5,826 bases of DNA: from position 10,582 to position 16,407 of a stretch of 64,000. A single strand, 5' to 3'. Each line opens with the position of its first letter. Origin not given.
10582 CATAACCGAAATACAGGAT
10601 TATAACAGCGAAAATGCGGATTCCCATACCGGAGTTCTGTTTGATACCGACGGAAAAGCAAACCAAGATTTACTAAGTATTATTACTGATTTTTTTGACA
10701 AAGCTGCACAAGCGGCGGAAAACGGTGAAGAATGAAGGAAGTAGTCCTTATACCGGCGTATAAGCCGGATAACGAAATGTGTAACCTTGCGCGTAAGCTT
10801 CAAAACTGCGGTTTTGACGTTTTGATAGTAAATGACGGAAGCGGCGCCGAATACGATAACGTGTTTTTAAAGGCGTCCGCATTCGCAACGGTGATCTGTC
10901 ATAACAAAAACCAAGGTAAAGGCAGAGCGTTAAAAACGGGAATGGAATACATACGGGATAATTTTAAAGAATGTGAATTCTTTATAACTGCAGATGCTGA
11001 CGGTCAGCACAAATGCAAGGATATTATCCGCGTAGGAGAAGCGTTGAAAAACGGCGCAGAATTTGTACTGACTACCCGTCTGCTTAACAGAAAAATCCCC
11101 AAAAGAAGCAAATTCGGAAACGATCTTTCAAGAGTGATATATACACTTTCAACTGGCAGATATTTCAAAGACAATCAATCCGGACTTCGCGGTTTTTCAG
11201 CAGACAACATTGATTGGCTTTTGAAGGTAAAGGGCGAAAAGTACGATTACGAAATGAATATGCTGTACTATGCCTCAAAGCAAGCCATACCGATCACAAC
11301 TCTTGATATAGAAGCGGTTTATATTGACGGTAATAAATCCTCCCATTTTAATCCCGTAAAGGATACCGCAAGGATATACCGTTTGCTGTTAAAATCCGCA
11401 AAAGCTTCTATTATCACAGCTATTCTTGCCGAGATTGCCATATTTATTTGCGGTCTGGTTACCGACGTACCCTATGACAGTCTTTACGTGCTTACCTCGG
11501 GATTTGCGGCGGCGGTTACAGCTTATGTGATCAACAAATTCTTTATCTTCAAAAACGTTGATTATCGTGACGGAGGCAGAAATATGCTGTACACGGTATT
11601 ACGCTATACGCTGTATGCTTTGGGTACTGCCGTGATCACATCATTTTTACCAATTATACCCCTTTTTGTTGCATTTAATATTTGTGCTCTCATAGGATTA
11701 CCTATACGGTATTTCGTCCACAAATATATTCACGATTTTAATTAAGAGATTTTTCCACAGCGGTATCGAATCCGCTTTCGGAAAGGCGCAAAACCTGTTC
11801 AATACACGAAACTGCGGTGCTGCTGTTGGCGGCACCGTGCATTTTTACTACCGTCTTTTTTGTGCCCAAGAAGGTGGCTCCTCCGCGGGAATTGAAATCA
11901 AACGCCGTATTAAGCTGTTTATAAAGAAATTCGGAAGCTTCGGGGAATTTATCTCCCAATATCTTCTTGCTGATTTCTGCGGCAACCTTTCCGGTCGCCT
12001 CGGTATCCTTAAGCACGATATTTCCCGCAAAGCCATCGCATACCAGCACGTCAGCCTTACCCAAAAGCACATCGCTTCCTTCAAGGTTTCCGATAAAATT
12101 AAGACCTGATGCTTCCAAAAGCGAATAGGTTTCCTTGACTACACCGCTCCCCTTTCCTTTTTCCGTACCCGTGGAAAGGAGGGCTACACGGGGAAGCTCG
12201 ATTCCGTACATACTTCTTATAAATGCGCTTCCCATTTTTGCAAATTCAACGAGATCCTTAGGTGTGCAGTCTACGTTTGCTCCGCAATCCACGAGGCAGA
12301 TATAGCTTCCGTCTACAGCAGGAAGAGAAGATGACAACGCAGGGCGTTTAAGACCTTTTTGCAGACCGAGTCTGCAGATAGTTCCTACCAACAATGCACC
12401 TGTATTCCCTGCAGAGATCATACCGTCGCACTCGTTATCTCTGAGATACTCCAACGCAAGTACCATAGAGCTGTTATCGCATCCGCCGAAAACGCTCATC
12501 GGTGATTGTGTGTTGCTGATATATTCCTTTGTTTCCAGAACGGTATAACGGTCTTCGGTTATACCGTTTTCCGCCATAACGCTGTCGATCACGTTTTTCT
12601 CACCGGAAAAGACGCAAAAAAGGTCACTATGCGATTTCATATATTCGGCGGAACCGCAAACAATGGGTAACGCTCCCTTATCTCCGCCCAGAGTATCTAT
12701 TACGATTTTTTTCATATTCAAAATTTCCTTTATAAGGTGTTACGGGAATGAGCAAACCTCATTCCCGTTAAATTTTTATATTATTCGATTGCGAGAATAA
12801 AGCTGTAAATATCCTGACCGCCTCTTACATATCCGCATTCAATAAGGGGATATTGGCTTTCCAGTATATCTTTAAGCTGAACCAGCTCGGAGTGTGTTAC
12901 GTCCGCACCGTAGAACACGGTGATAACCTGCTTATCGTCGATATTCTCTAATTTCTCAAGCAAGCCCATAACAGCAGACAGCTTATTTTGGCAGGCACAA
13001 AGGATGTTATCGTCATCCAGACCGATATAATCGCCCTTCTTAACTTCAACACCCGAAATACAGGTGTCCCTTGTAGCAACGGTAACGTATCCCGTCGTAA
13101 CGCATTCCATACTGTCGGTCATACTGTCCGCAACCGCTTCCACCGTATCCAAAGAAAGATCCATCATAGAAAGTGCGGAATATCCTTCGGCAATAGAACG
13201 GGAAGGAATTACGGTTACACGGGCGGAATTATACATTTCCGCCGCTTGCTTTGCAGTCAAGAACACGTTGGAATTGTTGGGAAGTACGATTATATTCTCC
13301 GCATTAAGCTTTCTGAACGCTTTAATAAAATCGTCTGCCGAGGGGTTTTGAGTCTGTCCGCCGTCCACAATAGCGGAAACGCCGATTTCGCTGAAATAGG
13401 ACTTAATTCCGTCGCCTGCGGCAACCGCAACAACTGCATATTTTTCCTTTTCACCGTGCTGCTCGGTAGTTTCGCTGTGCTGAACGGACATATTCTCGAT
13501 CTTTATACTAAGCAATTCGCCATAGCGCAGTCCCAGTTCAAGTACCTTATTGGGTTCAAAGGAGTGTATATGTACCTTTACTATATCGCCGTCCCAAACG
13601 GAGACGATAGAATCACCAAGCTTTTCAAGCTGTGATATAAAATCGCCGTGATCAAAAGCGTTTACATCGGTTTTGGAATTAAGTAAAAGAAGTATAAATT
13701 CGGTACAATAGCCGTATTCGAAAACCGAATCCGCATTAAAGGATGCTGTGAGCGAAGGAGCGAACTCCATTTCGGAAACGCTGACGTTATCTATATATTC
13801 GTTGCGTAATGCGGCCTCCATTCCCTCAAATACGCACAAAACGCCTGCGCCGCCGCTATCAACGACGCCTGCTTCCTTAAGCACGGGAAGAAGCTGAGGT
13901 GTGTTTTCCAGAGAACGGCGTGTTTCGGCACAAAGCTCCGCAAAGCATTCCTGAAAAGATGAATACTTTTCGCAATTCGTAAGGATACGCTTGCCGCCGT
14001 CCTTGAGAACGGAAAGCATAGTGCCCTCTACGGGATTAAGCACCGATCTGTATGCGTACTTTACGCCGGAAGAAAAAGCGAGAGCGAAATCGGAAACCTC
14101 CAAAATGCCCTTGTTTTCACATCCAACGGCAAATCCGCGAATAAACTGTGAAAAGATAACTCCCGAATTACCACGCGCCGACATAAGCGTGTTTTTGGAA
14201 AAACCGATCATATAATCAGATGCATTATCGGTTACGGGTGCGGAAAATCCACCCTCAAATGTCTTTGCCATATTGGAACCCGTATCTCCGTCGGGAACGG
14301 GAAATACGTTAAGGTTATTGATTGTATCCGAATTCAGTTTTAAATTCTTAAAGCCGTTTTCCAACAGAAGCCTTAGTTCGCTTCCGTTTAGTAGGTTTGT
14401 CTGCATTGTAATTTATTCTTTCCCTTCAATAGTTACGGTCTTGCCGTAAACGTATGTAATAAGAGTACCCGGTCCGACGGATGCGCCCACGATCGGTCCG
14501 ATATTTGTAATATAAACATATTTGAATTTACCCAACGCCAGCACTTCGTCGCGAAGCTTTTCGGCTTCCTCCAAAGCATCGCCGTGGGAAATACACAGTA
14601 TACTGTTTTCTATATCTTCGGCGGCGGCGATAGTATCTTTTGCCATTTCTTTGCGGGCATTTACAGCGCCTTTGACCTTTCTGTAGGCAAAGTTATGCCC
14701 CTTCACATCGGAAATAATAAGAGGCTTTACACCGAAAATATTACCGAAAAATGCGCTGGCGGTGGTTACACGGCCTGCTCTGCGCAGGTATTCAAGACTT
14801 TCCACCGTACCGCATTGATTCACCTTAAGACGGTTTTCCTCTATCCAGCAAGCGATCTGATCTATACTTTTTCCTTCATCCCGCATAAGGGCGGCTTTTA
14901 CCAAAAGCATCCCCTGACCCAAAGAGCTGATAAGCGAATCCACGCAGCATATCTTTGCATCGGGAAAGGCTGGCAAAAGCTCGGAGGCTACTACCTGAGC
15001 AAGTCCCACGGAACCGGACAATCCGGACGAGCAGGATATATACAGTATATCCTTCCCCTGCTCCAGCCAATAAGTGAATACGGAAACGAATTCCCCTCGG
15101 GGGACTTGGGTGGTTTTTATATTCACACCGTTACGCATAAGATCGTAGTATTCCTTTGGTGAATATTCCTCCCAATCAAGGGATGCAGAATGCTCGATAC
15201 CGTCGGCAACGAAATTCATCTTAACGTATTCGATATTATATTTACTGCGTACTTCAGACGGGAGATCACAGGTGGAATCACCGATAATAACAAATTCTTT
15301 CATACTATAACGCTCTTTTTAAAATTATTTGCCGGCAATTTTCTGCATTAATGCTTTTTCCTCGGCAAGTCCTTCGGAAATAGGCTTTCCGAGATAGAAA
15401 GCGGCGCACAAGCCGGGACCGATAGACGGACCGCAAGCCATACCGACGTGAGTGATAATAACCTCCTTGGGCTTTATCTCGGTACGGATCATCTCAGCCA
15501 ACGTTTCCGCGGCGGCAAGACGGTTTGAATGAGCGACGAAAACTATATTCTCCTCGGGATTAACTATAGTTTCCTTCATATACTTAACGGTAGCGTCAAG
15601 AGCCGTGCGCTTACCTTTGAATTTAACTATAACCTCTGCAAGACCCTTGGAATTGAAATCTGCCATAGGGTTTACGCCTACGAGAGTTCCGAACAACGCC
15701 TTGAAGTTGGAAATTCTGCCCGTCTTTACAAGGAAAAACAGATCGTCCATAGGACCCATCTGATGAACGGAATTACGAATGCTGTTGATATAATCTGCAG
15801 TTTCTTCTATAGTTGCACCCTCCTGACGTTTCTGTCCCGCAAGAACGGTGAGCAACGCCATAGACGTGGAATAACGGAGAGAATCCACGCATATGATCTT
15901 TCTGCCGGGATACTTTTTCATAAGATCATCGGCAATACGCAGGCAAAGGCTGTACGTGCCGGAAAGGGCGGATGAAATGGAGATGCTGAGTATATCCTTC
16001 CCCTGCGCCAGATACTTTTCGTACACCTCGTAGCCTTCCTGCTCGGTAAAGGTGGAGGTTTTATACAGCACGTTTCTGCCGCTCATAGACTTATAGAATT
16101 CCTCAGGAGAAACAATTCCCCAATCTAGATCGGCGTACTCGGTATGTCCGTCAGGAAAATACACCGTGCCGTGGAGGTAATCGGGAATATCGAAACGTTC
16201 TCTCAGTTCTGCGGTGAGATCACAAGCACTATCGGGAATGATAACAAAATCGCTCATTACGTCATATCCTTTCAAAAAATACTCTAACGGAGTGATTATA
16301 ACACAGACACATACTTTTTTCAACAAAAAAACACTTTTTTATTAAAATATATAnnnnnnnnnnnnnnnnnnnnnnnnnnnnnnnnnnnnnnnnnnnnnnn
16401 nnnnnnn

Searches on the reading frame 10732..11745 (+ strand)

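Call 23: search_protein_families(library=pfam, proteins=[window:10732-11745:+], max_evalue=0.0001)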
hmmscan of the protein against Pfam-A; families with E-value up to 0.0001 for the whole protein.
window:10732-11745:+ (337 aa): 1 family
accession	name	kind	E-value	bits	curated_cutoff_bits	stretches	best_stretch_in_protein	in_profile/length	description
PF00535.33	Glycos_transf_2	-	2.6e-08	34.4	23.3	1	20-121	17-120/168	Glycosyl transferase family 2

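Call 54: search_protein_families(library=ncbifam, proteins=[window:10732-11745:+], max_evalue=0.001)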
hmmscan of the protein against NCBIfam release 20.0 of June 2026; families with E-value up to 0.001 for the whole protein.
window:10732-11745:+ (337 aa): 5 families
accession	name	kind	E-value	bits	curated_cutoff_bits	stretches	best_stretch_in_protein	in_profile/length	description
TIGR04182.1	glyco_TIGR04182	equivalog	1.5e-18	67.2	325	1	4-227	3-222/293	S-layer glycoprotein N-glycosyltransferase AglJ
NF058614.1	PPMAGASynPpgS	equivalog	1.3e-16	60.7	370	1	5-161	4-163/226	polyprenyl-phospho-N-acetylgalactosaminyl synthase PpgS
NF007986.1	PRK10714.1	equivalog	4e-08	32.6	529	1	4-199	9-207/316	undecaprenyl-phosphate 4-deoxy-4-formamido-L-arabinose transferase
TIGR03937.1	PgaC_IcaA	equivalog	8.3e-05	21.7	422.3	1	5-81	49-131/407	poly-beta-1,6-N-acetyl-D-glucosamine synthase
NF041391.1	DPhHxTase_Halo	equivalog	0.00034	19.7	375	1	51-161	45-151/213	dolichyl-phosphate hexose transferase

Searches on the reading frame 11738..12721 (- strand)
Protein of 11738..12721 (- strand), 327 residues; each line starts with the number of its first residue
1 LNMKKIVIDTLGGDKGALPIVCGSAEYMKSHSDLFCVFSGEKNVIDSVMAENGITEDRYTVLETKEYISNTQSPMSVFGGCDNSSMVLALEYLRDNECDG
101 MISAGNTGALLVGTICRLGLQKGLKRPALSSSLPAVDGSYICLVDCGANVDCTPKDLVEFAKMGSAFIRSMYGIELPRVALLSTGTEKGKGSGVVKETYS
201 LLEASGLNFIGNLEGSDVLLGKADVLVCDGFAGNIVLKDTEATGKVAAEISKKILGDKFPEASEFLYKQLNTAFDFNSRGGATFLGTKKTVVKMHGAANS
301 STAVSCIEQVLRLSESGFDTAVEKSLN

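Call 54: search_protein_families(library=ncbifam, proteins=[window:11738-12721:-], max_evalue=0.001)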
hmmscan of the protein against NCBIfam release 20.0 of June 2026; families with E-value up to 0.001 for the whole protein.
window:11738-12721:- (327 aa): 5 families
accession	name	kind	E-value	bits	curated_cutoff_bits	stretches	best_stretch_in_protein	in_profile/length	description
TIGR00182.1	plsX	equivalog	1.4e-80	271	243.4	1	5-324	2-325/337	phosphate acyltransferase PlsX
NF010419.0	PRK13845.1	equivalog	4.9e-47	160.8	729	1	6-322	100-425/440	putative glycerol-3-phosphate acyltransferase PlsX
NF010420.0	PRK13846.1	equivalog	2.1e-46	158.6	536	1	5-315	4-304/316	phosphate acyltransferase PlsX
NF007233.1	PRK09653.1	subfamily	0.00087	18.9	310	0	88-196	105-209/319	phosphotransacetylase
TIGR00651.1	pta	equivalog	0.0009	18.8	311.2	0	88-196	92-197/304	phosphate acetyltransferase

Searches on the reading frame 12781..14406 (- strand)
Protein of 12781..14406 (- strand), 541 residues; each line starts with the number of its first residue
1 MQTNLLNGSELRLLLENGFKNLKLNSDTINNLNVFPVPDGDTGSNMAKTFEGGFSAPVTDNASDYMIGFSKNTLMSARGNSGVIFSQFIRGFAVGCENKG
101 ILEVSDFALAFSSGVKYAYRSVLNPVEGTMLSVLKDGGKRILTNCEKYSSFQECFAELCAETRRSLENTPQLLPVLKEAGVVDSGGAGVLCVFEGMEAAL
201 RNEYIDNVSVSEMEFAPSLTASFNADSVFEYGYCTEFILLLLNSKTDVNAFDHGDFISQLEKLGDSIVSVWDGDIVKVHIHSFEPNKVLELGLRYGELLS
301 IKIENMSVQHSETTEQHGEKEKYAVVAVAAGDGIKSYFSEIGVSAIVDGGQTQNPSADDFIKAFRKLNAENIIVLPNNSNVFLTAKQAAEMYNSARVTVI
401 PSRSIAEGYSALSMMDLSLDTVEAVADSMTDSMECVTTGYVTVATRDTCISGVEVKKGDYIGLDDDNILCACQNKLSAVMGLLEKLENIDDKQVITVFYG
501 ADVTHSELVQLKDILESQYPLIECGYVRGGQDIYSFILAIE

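Call 54: search_protein_families(library=ncbifam, proteins=[window:12781-14406:-], max_evalue=0.001)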
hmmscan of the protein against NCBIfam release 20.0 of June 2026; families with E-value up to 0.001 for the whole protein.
window:12781-14406:- (541 aa): 4 families
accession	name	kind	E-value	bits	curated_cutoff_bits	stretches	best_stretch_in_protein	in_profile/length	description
TIGR03599.1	YloV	subfamily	3.8e-161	537.2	396.1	1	14-541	4-530/530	DAK2 domain fusion protein YloV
NF038248.1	FakA_VfrB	equivalog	1.8e-134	449.2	975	1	11-541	8-549/549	fatty acid kinase catalytic subunit FakA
NF011049.0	PRK14479.1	subfamily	3.4e-05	22.6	492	1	14-195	367-561/568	dihydroxyacetone kinase family protein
TIGR00762.1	DegV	domain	0.00097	18.4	99.7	0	351-411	58-123/276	DegV family EDD domain-containing protein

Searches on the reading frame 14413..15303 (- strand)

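Call 54: search_protein_families(library=ncbifam, proteins=[window:14413-15303:-], max_evalue=0.001)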
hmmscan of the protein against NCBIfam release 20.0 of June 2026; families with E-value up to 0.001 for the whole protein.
window:14413-15303:- (296 aa): 2 families
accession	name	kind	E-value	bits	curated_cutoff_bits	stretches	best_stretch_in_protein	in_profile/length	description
TIGR00762.1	DegV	domain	4.8e-62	209.7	99.7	1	5-285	2-275/276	DegV family EDD domain-containing protein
NF038249.1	fatty_FakB1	equivalog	1.1e-32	113.4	350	1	5-290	4-284/286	fatty acid kinase binding subunit FakB1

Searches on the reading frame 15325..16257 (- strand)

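Call 54: search_protein_families(library=ncbifam, proteins=[window:15325-16257:-], max_evalue=0.001)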
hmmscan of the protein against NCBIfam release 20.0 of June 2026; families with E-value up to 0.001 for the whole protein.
window:15325-16257:- (310 aa): 2 families
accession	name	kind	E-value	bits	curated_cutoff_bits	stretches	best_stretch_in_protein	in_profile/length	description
TIGR00762.1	DegV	domain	1.2e-54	185.5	99.7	1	5-288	2-275/276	DegV family EDD domain-containing protein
NF038249.1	fatty_FakB1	equivalog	5.8e-22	78.2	350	1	6-293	5-284/286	fatty acid kinase binding subunit FakB1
